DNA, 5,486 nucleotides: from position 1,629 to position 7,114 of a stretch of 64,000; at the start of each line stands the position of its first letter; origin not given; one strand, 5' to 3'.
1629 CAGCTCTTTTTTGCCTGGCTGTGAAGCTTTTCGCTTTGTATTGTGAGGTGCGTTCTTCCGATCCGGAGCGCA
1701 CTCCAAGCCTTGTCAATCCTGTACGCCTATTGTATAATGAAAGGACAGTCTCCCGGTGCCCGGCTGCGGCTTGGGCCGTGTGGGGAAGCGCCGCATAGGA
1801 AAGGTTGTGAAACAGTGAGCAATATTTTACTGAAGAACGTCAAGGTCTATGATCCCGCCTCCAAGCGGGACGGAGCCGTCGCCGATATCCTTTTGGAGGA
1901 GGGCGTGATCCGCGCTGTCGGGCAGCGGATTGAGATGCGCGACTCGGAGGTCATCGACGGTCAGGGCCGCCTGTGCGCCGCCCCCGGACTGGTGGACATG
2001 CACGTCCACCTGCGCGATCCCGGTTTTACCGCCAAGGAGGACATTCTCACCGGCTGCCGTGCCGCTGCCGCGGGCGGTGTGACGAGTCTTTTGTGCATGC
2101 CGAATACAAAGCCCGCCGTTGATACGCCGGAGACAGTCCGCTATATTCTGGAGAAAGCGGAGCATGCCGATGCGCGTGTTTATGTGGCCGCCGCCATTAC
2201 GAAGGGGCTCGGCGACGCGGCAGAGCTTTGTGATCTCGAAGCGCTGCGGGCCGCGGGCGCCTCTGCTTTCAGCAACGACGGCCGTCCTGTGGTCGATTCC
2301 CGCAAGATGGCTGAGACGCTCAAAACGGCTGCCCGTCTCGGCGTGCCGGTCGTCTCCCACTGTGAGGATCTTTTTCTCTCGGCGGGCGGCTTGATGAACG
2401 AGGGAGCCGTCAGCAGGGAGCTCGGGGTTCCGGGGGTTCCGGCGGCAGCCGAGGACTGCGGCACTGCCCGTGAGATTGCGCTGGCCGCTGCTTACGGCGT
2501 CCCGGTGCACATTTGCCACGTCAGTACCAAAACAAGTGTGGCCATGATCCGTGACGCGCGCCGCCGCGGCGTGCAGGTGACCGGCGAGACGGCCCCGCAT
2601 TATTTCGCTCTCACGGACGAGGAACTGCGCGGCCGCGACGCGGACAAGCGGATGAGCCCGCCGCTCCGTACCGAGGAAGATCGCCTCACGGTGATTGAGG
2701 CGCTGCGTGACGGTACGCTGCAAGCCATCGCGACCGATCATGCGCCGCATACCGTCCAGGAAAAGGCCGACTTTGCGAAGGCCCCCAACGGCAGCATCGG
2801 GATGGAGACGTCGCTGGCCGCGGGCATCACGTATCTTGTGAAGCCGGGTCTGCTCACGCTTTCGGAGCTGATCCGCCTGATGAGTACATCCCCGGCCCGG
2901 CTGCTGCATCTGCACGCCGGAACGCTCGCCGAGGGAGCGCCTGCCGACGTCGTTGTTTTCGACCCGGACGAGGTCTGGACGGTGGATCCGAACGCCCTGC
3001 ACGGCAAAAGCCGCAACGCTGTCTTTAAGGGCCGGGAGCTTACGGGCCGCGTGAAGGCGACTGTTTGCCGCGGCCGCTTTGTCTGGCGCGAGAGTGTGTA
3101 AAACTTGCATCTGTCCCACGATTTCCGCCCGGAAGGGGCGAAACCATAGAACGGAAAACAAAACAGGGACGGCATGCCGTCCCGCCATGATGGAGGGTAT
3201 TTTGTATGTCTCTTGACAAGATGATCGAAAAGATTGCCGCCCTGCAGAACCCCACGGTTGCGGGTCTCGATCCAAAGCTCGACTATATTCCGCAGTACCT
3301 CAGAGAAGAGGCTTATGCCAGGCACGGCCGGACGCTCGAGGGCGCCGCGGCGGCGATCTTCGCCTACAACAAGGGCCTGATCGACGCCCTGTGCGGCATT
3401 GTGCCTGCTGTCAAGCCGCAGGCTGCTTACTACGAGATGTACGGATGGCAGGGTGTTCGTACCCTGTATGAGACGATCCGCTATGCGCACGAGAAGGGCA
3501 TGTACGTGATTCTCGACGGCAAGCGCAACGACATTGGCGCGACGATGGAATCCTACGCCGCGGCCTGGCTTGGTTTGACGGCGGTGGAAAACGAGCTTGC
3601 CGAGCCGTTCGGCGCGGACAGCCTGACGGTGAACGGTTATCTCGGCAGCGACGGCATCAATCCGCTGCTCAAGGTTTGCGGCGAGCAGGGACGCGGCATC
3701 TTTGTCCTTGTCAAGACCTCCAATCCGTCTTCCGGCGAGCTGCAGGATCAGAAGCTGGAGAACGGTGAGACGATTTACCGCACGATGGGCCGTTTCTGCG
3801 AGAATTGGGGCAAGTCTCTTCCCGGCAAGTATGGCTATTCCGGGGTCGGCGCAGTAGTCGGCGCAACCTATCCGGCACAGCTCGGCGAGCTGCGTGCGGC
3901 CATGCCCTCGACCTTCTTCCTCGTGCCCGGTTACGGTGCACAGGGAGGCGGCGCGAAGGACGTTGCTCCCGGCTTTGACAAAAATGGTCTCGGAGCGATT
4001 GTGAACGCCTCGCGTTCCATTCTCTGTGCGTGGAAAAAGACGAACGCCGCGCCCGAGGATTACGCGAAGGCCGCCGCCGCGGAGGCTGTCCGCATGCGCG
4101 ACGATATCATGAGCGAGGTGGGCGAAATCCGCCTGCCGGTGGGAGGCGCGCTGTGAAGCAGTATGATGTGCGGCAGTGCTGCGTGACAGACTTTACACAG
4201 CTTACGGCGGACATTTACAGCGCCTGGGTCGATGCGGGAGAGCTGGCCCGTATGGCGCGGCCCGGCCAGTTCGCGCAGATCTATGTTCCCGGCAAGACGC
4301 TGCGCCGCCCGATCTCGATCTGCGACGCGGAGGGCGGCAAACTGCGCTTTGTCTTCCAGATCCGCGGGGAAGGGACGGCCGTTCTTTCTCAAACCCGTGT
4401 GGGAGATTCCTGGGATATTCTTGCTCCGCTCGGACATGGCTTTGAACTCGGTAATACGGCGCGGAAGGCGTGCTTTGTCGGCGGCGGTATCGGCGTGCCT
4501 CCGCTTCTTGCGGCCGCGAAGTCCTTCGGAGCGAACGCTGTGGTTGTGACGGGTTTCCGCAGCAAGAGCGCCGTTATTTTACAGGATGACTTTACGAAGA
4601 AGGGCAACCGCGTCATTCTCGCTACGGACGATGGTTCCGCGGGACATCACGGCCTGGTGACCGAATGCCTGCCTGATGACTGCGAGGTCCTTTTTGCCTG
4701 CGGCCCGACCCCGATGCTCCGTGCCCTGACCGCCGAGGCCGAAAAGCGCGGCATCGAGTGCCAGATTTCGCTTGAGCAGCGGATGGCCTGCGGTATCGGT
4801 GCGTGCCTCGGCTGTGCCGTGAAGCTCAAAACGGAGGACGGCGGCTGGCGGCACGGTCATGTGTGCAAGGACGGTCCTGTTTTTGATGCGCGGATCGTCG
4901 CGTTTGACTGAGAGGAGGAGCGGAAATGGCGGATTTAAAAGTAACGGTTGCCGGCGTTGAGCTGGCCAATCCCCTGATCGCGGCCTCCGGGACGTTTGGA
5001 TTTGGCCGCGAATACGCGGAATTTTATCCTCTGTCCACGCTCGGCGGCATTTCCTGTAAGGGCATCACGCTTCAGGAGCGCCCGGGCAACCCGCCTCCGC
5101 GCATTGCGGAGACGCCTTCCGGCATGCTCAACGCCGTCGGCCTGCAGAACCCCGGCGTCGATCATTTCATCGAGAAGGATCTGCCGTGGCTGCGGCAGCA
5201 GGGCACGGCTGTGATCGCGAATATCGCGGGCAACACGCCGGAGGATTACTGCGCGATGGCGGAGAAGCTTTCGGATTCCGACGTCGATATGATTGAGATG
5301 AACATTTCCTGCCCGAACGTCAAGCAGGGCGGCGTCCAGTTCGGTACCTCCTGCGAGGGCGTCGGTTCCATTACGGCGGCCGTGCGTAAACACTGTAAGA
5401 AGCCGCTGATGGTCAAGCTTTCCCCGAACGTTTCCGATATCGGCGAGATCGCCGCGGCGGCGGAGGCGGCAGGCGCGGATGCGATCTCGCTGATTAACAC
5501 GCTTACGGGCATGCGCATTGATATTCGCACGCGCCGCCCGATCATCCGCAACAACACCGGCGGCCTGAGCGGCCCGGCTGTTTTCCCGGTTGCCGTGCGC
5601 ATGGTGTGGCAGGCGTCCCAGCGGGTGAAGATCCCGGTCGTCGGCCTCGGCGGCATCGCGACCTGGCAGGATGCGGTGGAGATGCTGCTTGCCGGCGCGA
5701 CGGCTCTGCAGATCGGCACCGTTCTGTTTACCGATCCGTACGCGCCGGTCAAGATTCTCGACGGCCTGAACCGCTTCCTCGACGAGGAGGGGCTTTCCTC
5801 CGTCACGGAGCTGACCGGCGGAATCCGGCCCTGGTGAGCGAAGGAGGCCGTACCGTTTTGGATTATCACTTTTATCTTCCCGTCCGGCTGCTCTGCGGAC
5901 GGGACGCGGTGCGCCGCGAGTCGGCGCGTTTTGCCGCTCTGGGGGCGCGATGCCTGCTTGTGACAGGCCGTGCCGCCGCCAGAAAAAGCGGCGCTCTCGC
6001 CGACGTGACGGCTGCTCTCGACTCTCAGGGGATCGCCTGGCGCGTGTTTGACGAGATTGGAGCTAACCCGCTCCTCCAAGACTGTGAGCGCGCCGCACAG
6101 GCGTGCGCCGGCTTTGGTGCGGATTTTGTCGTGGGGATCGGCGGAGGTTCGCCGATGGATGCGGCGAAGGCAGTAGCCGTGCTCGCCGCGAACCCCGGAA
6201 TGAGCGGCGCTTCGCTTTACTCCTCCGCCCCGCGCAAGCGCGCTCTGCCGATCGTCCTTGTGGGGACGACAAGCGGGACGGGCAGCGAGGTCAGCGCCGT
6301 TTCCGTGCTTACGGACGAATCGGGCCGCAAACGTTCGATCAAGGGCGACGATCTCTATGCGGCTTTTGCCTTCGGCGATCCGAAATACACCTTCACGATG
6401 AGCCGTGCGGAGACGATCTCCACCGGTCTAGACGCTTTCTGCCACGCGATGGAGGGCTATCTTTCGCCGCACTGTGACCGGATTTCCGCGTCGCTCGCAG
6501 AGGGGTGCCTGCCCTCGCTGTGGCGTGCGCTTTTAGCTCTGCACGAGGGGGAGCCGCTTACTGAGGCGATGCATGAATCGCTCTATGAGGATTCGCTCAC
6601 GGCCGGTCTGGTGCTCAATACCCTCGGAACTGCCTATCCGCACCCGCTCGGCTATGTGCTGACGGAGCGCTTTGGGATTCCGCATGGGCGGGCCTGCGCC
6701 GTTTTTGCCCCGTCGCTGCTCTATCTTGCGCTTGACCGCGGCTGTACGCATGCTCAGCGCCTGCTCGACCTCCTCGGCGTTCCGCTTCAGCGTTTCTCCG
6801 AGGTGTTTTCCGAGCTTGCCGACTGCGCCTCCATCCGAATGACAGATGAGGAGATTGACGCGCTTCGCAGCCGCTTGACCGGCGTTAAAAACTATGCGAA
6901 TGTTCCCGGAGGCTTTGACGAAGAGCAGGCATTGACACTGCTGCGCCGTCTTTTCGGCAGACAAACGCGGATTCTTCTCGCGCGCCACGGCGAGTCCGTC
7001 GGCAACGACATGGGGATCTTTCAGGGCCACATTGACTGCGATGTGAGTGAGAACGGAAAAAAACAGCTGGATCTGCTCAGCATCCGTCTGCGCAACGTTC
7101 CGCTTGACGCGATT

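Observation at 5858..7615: Unusual single-polypeptide fusion of an Fe-dependent alcohol dehydrogenase-family domain with a histidine phosphatase (PGAM-like) domain, in the pyr operon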

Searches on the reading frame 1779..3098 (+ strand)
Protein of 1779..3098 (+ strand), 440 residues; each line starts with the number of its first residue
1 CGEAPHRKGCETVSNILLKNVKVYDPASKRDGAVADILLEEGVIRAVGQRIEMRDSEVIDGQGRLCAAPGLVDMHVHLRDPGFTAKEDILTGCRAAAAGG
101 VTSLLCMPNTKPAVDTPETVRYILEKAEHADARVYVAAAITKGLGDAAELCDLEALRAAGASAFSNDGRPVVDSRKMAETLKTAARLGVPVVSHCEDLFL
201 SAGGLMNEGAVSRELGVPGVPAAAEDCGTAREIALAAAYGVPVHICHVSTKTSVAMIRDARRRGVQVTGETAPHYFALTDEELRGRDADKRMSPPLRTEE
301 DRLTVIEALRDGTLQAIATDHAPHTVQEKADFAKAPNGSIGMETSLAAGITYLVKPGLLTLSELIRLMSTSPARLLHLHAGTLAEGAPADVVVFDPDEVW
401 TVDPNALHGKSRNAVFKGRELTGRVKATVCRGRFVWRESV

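Call 39: search_protein_families(library=pfam, proteins=[window:1779-3098:+], max_evalue=0.00001)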
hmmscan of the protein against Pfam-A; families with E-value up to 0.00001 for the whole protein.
window:1779-3098:+ (440 aa): 3 families
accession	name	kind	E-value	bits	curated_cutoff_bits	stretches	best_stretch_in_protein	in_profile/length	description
PF01979.26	Amidohydro_1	-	1e-29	104.3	25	1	68-435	3-345/345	Amidohydrolase family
PF07969.17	Amidohydro_3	-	1.5e-16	61.4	29.7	1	276-435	356-471/472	Amidohydrolase family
PF12890.13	DHOase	-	7.6e-08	33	21.2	1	69-252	6-141/142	Dihydro-orotase-like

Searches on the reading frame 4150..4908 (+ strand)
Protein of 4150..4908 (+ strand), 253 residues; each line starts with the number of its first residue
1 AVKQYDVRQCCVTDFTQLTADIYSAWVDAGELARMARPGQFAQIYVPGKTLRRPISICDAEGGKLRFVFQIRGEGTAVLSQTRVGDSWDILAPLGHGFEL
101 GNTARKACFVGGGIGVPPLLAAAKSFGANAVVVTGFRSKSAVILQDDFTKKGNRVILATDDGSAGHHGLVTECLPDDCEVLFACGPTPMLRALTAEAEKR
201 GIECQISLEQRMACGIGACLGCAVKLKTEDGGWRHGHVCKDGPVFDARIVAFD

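Call 39: search_protein_families(library=pfam, proteins=[window:4150-4908:+], max_evalue=0.00001)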
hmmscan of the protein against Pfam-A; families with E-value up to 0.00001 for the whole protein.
window:4150-4908:+ (253 aa): 1 family
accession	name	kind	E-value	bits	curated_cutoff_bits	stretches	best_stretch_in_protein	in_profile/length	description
PF10418.14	DHODB_Fe-S_bind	-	1.5e-16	60.3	23.9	1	209-250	1-40/41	Iron-sulfur cluster binding domain of dihydroorotate dehydrogenase B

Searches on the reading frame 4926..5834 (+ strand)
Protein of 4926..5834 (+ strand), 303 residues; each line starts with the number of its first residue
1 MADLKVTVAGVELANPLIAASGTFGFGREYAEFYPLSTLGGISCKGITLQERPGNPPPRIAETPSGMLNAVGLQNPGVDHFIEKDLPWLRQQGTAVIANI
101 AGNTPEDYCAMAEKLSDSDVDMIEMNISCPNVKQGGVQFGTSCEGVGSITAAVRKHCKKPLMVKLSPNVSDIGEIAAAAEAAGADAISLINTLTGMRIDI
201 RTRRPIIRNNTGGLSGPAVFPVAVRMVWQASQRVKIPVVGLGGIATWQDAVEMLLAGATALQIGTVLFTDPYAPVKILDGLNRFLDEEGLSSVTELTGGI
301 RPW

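Call 39: search_protein_families(library=pfam, proteins=[window:4926-5834:+], max_evalue=0.00001)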
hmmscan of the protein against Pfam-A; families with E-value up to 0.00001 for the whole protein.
window:4926-5834:+ (303 aa): 2 families
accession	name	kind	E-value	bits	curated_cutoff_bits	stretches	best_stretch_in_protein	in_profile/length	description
PF01180.27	DHO_dh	-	3.2e-87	292.8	27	1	4-285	2-291/291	Dihydroorotate dehydrogenase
PF01207.24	Dus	-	1.2e-10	41.4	20.4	1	92-187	53-155/311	Dihydrouridine synthase (Dus)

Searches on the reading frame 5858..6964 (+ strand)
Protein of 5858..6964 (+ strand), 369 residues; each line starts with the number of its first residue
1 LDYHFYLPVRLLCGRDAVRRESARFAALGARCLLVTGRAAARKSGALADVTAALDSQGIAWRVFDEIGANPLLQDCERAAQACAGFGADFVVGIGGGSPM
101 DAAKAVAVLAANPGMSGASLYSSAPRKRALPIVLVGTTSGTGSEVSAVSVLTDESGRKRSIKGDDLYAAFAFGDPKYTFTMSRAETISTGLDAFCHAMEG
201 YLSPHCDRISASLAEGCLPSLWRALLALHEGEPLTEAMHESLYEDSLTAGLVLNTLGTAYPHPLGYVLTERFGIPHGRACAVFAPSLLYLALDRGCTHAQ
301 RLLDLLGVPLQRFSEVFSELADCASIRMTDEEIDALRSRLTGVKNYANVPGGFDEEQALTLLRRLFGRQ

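Call 16: find_related_loci(query=A2, collection=genome_contigs, flank=8000)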
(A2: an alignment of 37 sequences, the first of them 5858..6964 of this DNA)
Query A2 (369 aa) in genome_contigs; peptide patterns used: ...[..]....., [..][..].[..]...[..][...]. (x = any residue, [..] = any of these).
600 stretches matched a pattern (row limit reached: there are more); 577 encode a relative of the query (tblastn E <= 1e-3); the best 80 are kept; 80 distinct loci.
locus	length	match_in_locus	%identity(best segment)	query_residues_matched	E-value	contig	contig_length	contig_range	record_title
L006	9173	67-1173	78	1-369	0e+0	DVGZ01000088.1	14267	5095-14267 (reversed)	MAG TPA_asm: Candidatus Caccousia avicola isolate ChiSxjej1B13-7958 ChiSxjej1B13M5__C266214_L14267_SRR6323375, whole gen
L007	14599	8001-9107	64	1-369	6e-147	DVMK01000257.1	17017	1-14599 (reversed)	MAG TPA_asm: Candidatus Caccousia avistercoris isolate 3024 ChiHcolR13__C140300_L17017_SRR6323136, whole genome shotgun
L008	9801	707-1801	58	2-366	3e-127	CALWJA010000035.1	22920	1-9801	MAG: uncultured Clostridia bacterium isolate E10__bin288 genome assembly, contig: E10__k127_3133779, whole genome shotgu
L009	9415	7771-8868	49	1-366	4e-119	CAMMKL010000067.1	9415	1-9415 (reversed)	MAG: uncultured Clostridia bacterium isolate ERR4968711_bin.17_MetaWRAP_v1.1_MAG genome assembly, contig: NODE_5955_leng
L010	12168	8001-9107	45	1-366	3e-106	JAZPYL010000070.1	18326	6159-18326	MAG: Acutalibacteraceae bacterium isolate T1900044647_TS20190113.MAGScoT_cleanbin_000015 SGB_1387_k141_809456, whole gen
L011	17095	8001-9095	51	1-366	4e-106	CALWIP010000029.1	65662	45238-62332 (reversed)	MAG: uncultured Clostridia bacterium isolate E07__bin8 genome assembly, contig: E07__k127_6831594, whole genome shotgun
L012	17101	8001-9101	47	1-366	4e-106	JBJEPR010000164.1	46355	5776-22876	MAG: Candidatus Fimenecus sp. isolate PUUB17_bin.074 NODE_608_length_46355_cov_5.755637, whole genome shotgun sequence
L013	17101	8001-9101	46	1-367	2e-105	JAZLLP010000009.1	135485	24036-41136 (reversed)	MAG: Acutalibacteraceae bacterium isolate T1900044957_TA20190013.MAGScoT_cleanbin_000012 SGB_3853_k141_1002190, whole ge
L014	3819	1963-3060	46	1-366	4e-106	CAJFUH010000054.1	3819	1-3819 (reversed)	uncultured Clostridia bacterium isolate Coassembly_mag_338 genome assembly, contig: MAGpy_11413_min2k_bin_338_fak87_3213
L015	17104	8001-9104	46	1-365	7e-105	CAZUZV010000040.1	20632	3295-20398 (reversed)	MAG TPA_asm: uncultured Eubacteriales bacterium isolate SRP315200_co1_575 genome assembly, contig: NODE_4649_length_2063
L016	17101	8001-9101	46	1-366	6e-105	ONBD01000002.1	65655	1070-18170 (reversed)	uncultured Clostridiales bacterium isolate RUG149 genome assembly, contig: scaffold_410, whole genome shotgun sequence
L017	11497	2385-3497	46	1-368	1e-104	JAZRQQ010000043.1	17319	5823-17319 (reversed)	MAG: Acutalibacteraceae bacterium isolate T1900045361_YK20190051.MAGScoT_cleanbin_000014 SGB_6816_k141_2689973, whole ge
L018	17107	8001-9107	46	1-366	2e-104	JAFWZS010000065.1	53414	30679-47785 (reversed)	MAG: Clostridia bacterium isolate RGIG6218 Sheep_Rectum-2__c700886, whole genome shotgun sequence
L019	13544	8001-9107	46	1-366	1e-104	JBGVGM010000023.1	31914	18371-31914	MAG: Acutalibacteraceae bacterium isolate fecal_MAG_367 fecal_MAG_367_contig_0023, whole genome shotgun sequence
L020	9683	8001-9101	45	1-366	6e-104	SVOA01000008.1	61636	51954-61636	MAG: Oscillospiraceae bacterium isolate SIG553 NODE_722_length_61636_cov_5.916373, whole genome shotgun sequence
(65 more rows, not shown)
